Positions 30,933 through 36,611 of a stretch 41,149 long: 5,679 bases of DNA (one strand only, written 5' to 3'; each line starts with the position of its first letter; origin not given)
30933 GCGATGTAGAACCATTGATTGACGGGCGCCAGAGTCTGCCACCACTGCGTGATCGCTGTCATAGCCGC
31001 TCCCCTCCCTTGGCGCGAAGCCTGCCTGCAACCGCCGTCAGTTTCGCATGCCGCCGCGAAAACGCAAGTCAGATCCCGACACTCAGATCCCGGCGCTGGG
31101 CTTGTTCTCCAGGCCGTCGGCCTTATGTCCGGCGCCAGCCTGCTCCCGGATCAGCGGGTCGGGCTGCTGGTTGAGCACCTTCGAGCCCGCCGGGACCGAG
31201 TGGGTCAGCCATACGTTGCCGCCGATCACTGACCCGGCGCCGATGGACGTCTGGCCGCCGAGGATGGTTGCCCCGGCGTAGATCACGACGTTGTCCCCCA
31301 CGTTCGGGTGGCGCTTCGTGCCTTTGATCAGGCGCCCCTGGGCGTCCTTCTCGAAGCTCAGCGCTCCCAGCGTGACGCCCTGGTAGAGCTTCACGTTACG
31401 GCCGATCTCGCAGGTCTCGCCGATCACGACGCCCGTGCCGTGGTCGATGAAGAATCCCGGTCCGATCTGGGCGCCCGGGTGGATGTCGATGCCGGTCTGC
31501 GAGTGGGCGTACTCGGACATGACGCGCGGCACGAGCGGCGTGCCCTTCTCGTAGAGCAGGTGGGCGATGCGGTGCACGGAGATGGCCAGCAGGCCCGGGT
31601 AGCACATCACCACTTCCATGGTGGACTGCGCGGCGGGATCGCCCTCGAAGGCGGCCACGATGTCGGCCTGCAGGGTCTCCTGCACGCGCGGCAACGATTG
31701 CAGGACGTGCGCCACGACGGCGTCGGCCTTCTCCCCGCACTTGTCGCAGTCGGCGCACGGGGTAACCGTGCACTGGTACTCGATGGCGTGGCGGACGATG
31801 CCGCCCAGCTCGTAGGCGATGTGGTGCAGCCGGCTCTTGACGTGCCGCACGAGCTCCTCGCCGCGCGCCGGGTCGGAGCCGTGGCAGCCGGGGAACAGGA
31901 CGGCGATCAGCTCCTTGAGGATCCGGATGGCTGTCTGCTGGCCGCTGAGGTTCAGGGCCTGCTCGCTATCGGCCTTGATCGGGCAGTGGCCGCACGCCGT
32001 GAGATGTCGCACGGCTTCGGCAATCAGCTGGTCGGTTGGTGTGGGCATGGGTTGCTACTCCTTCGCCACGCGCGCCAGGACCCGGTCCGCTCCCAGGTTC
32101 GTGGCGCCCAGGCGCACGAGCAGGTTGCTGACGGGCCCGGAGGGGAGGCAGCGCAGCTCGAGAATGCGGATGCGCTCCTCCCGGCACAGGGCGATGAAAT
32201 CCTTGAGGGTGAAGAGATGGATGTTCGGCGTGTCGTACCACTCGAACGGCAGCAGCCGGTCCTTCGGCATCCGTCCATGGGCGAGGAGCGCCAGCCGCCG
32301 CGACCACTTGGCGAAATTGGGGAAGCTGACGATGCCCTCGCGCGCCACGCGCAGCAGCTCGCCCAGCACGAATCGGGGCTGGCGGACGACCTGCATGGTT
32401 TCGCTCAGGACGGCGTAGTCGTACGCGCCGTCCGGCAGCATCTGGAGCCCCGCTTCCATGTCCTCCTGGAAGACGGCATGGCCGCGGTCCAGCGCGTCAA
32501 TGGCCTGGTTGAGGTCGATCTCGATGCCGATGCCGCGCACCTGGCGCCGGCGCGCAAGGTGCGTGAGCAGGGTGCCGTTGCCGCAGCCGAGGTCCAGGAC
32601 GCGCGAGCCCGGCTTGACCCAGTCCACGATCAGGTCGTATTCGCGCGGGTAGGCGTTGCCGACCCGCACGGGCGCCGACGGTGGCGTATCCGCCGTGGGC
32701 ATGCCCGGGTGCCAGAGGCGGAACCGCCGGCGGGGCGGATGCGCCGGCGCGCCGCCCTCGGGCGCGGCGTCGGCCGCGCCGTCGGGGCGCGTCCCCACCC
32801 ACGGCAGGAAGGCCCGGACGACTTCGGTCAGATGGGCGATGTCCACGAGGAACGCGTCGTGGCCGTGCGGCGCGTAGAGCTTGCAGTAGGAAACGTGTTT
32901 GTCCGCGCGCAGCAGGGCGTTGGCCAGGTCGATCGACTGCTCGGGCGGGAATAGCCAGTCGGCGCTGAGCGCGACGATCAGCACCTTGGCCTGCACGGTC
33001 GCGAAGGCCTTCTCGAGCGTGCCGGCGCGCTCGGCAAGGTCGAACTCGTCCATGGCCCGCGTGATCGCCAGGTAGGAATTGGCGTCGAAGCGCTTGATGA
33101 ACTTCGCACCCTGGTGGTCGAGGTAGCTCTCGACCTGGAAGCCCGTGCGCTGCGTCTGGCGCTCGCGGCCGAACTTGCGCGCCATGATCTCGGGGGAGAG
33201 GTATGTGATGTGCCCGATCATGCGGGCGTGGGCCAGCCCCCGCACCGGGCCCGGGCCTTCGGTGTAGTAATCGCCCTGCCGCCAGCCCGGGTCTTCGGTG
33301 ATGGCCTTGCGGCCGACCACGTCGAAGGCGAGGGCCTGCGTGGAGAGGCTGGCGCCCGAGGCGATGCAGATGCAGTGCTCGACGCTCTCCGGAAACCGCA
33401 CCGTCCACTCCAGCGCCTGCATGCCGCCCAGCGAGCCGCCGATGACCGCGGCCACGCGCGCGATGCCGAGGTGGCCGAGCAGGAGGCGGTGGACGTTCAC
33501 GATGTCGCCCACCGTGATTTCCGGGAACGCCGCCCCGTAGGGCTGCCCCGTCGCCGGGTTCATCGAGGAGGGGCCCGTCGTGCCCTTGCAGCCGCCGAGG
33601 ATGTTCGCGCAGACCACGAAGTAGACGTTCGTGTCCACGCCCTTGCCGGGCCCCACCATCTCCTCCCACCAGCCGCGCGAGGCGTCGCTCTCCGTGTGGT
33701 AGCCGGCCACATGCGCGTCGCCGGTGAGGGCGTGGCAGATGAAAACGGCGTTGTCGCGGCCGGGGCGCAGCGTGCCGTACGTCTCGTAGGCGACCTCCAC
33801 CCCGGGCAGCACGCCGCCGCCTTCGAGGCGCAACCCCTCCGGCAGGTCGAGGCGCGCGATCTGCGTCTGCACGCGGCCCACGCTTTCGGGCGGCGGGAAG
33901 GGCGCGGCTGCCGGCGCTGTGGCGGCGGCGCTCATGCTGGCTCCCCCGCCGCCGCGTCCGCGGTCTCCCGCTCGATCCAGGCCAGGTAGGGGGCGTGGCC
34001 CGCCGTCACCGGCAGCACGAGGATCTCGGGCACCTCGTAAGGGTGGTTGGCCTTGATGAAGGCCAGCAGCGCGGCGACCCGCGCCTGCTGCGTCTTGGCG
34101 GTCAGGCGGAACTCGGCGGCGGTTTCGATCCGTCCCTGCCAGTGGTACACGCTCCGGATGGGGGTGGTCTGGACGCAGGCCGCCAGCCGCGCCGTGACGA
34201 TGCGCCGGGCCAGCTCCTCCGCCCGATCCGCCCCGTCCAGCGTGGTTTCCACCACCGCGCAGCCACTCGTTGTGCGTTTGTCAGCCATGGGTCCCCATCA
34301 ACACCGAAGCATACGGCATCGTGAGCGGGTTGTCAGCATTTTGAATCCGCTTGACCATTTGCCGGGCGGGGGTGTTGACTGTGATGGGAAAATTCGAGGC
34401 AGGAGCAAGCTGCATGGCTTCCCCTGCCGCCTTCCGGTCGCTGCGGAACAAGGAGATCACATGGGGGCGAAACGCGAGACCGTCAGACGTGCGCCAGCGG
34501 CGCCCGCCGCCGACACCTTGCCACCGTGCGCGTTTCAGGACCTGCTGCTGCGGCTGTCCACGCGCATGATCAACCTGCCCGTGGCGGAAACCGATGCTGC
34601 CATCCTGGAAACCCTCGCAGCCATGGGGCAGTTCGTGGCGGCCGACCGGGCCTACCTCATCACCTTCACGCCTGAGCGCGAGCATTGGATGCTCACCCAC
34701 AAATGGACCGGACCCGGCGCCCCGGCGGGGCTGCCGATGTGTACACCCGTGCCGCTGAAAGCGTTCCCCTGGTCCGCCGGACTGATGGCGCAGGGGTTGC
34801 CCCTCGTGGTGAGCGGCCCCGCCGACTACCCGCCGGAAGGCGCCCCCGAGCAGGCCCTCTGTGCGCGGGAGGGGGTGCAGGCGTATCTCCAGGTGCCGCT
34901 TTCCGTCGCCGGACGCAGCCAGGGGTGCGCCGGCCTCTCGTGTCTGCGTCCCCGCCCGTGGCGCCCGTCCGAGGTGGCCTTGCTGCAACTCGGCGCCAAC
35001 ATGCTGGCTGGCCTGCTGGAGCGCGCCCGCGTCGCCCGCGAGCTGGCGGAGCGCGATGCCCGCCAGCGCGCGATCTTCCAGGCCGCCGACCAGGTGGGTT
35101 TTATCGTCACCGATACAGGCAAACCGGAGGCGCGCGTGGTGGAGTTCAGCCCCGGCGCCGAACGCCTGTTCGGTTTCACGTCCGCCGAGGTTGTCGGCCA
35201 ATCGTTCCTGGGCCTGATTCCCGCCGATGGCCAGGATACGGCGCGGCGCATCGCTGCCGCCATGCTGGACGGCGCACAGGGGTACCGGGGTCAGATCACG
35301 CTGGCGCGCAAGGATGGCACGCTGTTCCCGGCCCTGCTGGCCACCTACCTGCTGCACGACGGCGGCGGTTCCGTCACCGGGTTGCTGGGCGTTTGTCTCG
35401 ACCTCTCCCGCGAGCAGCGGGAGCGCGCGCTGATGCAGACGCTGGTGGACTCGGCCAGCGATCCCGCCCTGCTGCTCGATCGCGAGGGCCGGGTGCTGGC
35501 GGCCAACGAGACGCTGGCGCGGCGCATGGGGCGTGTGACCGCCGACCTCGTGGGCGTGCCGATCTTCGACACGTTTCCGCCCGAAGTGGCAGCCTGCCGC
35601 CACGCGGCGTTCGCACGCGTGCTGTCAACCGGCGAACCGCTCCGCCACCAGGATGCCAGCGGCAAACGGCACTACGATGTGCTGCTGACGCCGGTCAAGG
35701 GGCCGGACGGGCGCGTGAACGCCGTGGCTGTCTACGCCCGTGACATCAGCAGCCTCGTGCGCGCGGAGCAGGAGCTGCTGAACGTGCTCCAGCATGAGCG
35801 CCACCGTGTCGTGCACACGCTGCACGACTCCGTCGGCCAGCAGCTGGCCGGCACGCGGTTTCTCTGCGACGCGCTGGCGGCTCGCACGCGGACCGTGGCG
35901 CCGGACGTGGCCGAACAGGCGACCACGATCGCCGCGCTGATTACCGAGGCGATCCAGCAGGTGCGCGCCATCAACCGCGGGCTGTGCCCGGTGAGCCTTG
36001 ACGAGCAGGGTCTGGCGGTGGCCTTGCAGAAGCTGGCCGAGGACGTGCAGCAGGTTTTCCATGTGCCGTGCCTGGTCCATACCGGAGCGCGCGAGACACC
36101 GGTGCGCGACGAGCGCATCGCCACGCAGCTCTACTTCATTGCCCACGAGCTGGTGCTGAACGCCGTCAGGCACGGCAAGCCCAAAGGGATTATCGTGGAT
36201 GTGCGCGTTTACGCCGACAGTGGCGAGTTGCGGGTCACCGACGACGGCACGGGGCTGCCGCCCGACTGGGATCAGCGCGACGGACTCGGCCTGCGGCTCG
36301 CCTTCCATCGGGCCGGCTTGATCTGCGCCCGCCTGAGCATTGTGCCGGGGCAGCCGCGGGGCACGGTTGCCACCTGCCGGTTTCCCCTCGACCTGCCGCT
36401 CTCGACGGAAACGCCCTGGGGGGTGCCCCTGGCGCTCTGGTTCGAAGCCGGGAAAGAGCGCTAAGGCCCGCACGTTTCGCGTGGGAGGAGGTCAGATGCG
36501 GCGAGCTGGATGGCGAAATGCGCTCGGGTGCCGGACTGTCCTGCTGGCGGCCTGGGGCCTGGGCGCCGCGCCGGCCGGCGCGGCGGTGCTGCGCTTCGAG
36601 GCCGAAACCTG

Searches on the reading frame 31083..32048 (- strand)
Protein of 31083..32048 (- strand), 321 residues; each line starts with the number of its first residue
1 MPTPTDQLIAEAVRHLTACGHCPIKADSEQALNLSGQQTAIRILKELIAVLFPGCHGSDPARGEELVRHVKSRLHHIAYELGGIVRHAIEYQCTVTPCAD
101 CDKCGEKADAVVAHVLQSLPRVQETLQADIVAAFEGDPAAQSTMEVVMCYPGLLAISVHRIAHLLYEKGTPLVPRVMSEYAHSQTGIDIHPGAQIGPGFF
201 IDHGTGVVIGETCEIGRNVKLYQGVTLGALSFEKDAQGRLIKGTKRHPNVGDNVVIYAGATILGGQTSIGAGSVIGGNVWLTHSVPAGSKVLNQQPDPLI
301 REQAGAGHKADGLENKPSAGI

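Call 59: search_protein_families(library=pfam, proteins=[window:31083-32048:-], max_evalue=0.001)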
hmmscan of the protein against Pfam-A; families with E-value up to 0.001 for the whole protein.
window:31083-32048:- (321 aa): 3 families
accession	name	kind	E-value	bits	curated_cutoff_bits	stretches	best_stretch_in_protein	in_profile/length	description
PF00132.30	Hexapep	-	3.4e-09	36.4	27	1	192-228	1-35/36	Bacterial transferase hexapeptide (six repeats)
PF06426.19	SATase_N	-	0.0003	21.5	21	1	110-156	57-103/105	Serine acetyltransferase, N-terminal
PF25084.1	LbH_EIF2B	-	0.00043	20.7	54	0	189-223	18-55/105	EIF2B subunit epsilon LbH domain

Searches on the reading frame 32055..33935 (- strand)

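Call 59: search_protein_families(library=pfam, proteins=[window:32055-33935:-], max_evalue=0.001)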
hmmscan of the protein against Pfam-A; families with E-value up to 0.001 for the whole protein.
window:32055-33935:- (626 aa): 8 families
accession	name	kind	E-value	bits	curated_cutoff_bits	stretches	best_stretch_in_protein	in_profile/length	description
PF07021.18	MetW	-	2.2e-59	200.8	21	1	432-593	3-164/193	Methionine biosynthesis protein MetW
PF00561.26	Abhydrolase_1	-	1.9e-21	77.3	25.8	1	63-364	2-243/245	alpha/beta hydrolase fold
PF13489.12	Methyltransf_23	-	2.7e-10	40.7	27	1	431-543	11-121/164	Methyltransferase domain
PF08241.18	Methyltransf_11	-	3.7e-08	34.3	21.2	1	447-534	1-90/95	Methyltransferase domain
PF13649.12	Methyltransf_25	-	1.5e-07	32.5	27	1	446-534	1-96/97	Methyltransferase domain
PF13847.12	Methyltransf_31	-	2e-07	31.2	27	1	441-534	2-104/145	Methyltransferase domain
PF08242.18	Methyltransf_12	-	7.3e-06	27.1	30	1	447-534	1-95/98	Methyltransferase domain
PF02353.26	CMAS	-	0.00012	22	27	1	440-481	60-101/273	Mycolic acid cyclopropane synthetase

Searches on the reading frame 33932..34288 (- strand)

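Call 59: search_protein_families(library=pfam, proteins=[window:33932-34288:-], max_evalue=0.001)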
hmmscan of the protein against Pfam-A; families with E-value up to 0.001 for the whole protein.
window:33932-34288:- (118 aa): 1 family
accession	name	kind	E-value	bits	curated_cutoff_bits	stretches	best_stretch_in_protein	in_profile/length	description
PF03091.20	CutA1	-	3.1e-34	117.1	22.4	1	12-107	2-98/99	CutA1 divalent ion tolerance protein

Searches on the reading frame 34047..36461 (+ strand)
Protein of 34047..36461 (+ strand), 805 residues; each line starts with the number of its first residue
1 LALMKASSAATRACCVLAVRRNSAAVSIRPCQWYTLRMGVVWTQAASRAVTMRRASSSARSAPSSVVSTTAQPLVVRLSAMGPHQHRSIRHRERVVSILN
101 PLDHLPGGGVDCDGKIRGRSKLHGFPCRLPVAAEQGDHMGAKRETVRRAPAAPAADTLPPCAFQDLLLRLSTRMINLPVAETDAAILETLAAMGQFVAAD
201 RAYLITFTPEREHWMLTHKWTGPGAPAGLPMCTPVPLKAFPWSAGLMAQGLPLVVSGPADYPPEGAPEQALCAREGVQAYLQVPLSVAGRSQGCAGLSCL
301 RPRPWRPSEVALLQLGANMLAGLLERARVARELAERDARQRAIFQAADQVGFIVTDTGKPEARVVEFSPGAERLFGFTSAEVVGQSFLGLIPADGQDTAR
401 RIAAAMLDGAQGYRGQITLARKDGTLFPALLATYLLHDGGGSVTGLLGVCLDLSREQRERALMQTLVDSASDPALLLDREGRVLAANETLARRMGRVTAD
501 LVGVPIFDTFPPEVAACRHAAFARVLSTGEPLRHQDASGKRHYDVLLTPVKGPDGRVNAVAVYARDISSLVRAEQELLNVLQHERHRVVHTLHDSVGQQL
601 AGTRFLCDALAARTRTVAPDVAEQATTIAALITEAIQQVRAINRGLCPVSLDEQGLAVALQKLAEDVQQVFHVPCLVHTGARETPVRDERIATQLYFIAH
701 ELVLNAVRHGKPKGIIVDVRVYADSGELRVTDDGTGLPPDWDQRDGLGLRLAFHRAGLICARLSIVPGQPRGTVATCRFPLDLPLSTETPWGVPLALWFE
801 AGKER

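Call 59: search_protein_families(library=pfam, proteins=[window:34047-36461:+], max_evalue=0.001)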
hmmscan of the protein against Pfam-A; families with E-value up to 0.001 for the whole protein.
window:34047-36461:+ (805 aa): 8 families
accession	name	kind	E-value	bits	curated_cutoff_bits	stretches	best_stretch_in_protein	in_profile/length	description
PF08448.16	PAS_4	-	6e-26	91.3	23.1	2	467-571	1-109/110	PAS fold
PF00989.32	PAS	-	1e-21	77.4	22.6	2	342-452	5-112/113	PAS fold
PF13426.13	PAS_9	-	2.9e-21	76.1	27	2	351-454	3-102/103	PAS domain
PF07730.19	HisKA_3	-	6.1e-11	43.2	24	1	584-649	1-66/68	Histidine kinase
PF13188.13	PAS_8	-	3.9e-10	39.7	21.8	0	462-515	2-55/65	PAS domain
PF01590.32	GAF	-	1.3e-08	35.9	22.4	1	185-321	5-130/133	GAF domain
PF02518.31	HATPase_c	-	7.8e-08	33.2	26.4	1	693-782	4-110/111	Histidine kinase-, DNA gyrase B-, and HSP90-like ATPase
PF08447.18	PAS_3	-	7.1e-07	29.8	25.6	1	365-449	2-88/89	PAS fold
